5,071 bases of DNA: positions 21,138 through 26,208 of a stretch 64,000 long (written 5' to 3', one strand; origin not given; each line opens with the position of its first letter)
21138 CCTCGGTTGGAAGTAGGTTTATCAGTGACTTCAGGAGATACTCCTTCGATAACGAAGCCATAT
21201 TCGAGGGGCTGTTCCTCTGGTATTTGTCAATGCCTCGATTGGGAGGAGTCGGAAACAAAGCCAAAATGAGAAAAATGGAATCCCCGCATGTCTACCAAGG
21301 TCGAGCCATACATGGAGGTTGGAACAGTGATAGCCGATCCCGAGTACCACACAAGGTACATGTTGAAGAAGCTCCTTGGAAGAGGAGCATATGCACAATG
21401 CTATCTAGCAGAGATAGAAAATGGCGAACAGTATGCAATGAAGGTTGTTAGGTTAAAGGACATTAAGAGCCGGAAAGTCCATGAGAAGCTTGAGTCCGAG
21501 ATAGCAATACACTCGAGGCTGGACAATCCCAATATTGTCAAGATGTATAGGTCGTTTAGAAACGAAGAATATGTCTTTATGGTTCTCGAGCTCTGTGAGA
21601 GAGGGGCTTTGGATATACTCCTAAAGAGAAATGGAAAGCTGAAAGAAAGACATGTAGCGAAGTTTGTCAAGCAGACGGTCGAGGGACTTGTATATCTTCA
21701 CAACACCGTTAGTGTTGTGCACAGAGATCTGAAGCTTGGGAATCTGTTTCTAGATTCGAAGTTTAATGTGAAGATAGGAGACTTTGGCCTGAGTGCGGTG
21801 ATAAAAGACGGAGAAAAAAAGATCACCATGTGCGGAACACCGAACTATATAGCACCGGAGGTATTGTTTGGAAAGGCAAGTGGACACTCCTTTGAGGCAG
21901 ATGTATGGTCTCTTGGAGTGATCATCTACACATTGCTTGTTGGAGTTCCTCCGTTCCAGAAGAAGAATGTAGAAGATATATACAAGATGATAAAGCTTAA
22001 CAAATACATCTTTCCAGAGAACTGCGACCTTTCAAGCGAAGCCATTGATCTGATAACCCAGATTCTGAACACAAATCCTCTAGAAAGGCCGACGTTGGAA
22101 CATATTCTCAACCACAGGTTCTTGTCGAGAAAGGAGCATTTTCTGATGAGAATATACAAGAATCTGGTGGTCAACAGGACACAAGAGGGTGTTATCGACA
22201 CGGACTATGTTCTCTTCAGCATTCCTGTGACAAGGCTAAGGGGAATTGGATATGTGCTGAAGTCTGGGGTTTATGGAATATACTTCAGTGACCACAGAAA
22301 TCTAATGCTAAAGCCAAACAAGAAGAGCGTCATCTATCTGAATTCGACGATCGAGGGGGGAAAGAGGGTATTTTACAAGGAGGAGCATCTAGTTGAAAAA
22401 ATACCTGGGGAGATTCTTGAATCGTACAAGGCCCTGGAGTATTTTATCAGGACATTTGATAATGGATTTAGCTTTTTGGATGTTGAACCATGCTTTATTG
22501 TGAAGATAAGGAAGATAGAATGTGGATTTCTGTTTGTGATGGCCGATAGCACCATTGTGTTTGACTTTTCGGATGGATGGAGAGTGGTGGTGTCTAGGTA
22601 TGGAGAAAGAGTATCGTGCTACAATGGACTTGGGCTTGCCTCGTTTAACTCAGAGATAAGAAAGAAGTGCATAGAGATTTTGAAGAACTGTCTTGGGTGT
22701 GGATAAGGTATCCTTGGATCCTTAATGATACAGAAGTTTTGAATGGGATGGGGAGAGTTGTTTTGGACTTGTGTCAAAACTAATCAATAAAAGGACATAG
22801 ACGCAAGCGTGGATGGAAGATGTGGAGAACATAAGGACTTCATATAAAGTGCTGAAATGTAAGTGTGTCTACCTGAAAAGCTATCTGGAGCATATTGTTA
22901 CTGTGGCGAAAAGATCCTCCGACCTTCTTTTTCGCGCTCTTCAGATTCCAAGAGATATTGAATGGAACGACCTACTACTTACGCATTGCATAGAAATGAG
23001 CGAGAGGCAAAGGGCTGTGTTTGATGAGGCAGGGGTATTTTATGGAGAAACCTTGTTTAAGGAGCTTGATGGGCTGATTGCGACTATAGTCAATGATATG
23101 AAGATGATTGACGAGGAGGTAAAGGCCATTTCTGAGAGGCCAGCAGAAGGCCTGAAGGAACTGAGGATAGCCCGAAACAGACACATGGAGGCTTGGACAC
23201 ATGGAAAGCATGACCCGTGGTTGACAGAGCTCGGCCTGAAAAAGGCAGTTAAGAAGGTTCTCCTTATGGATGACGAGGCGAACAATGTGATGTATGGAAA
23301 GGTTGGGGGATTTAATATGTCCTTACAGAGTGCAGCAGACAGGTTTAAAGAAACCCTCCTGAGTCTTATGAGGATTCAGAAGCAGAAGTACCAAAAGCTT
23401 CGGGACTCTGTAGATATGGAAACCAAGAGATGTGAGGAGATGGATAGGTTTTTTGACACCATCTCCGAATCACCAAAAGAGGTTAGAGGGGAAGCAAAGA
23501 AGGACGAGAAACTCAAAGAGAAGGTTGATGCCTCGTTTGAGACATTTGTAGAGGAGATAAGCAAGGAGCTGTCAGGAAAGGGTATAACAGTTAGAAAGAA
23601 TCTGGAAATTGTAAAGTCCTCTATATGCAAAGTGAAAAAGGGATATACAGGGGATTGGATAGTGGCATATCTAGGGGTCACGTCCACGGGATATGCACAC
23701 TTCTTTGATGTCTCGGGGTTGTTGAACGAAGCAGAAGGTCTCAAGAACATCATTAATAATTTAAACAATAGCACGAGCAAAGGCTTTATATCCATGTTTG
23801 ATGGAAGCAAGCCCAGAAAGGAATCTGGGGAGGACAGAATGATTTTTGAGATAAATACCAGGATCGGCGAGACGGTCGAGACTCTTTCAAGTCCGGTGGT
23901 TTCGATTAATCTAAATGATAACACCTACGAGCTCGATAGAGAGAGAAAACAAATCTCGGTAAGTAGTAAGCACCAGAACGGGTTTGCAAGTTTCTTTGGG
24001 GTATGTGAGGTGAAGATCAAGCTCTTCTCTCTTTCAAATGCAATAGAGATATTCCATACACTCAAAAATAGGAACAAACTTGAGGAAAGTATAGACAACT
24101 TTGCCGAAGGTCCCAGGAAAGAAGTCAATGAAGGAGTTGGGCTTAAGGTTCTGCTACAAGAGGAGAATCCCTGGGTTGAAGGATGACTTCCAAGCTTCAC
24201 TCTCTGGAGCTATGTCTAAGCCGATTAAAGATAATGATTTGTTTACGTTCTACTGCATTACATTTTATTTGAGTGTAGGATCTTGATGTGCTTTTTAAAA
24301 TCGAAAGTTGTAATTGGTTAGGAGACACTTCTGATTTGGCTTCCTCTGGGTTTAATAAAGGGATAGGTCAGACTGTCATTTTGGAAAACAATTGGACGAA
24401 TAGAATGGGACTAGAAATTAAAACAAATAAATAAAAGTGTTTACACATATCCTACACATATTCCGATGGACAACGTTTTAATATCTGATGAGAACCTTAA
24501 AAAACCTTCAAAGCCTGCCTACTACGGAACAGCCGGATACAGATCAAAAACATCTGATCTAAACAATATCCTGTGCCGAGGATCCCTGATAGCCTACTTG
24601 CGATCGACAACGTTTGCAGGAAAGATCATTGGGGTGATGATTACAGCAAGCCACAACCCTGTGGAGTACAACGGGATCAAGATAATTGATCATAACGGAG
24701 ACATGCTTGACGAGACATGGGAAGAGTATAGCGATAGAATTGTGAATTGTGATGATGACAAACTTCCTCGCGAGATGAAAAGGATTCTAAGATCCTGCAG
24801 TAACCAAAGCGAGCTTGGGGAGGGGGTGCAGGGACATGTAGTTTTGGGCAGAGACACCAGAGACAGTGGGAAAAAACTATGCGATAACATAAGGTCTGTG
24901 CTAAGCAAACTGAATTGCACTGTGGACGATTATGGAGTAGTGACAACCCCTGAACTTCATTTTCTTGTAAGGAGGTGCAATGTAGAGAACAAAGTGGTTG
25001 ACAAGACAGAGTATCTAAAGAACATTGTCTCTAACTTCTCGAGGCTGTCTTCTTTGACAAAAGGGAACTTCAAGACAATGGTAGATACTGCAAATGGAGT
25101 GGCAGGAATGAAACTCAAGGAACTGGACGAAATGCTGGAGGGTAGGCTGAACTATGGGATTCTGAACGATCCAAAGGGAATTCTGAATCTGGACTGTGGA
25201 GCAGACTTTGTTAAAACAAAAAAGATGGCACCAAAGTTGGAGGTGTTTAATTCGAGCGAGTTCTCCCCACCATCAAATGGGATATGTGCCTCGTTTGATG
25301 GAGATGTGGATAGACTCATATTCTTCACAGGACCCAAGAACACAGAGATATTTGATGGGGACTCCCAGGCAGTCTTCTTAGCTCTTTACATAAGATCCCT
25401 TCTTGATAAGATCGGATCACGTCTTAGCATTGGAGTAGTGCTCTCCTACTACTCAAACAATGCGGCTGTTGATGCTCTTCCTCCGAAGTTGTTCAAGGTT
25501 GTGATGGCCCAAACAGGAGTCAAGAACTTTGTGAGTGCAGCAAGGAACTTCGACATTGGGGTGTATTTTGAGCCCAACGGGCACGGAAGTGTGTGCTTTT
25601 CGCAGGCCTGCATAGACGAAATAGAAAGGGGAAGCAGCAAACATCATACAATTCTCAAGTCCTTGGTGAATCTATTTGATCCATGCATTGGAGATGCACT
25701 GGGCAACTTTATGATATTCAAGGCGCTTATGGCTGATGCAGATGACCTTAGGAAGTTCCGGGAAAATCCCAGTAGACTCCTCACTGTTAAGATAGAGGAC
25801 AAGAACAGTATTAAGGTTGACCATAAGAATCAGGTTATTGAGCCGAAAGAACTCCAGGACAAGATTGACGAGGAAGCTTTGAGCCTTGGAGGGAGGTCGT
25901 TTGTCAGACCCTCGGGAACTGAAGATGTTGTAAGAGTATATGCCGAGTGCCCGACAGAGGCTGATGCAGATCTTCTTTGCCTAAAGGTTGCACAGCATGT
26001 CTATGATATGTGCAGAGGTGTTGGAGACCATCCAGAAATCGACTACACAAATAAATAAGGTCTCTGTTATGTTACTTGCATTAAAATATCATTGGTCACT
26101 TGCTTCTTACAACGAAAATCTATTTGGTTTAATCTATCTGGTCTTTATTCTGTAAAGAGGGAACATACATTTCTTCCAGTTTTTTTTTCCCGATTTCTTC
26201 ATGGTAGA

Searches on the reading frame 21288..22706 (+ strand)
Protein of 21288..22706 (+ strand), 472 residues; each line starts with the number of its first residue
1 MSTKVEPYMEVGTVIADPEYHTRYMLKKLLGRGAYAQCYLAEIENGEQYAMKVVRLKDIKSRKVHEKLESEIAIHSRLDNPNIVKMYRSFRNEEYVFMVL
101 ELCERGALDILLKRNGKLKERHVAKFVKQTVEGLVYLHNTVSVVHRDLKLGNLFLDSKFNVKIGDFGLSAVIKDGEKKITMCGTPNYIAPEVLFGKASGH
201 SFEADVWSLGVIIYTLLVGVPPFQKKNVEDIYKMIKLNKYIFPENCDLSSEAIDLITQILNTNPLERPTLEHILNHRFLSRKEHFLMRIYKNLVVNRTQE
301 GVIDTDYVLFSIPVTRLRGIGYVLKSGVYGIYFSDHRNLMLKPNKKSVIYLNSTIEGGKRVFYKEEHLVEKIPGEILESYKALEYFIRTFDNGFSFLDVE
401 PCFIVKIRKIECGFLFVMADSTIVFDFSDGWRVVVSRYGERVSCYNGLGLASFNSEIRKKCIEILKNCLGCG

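Call 58: search_protein_families(library=pfam, proteins=[window:21288-22706:+], max_evalue=0.0001)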
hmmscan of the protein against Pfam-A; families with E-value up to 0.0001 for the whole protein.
window:21288-22706:+ (472 aa): 4 families
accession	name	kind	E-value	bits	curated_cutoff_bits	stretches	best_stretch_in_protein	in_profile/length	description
PF00069.31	Pkinase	-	7.3e-72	242.4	31.7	1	24-279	1-263/263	Protein kinase domain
PF07714.23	PK_Tyr_Ser-Thr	-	1.1e-41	143.3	23.1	1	26-275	3-256/258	Protein tyrosine and serine/threonine kinase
PF00659.24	POLO_box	-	8.3e-09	35.8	23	1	319-356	4-39/61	POLO box duplicated region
PF14531.12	Kinase-like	-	2.2e-08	34.1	25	1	135-232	159-260/289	Kinase-like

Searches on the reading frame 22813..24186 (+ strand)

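Call 58: search_protein_families(library=pfam, proteins=[window:22813-24186:+], max_evalue=0.0001)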
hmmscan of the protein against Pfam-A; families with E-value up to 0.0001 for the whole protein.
window:22813-24186:+ (457 aa): 1 family
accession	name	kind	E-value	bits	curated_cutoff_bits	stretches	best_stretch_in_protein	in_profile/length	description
PF17023.10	DUF5098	-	7.6e-150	500.3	27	1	11-454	1-462/462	Domain of unknown function (DUF5098)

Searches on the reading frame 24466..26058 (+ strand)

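Call 58: search_protein_families(library=pfam, proteins=[window:24466-26058:+], max_evalue=0.0001)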
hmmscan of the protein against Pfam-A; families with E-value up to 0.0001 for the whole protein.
window:24466-26058:+ (530 aa): 5 families
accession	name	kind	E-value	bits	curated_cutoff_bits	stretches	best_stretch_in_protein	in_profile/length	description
PF21404.3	AMG1_III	-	9.7e-26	90.7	27.1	1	297-423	1-136/140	Phosphoacetylglucosamine mutase AMG1, domain III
PF02878.22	PGM_PMM_I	-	2.5e-20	73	22.5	2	55-84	93-122/138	Phosphoglucomutase/phosphomannomutase, alpha/beta/alpha domain I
PF00408.26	PGM_PMM_IV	-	1.7e-10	41.3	23.1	1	465-509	17-66/68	Phosphoglucomutase/phosphomannomutase, C-terminal domain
PF02879.22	PGM_PMM_II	-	5e-09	37.1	29.3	1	182-289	2-101/103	Phosphoglucomutase/phosphomannomutase, alpha/beta/alpha domain II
PF21405.3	AMG1_II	-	6.4e-07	30.4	27.8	1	203-284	36-117/118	Phosphoacetylglucosamine mutase AMG1, domain II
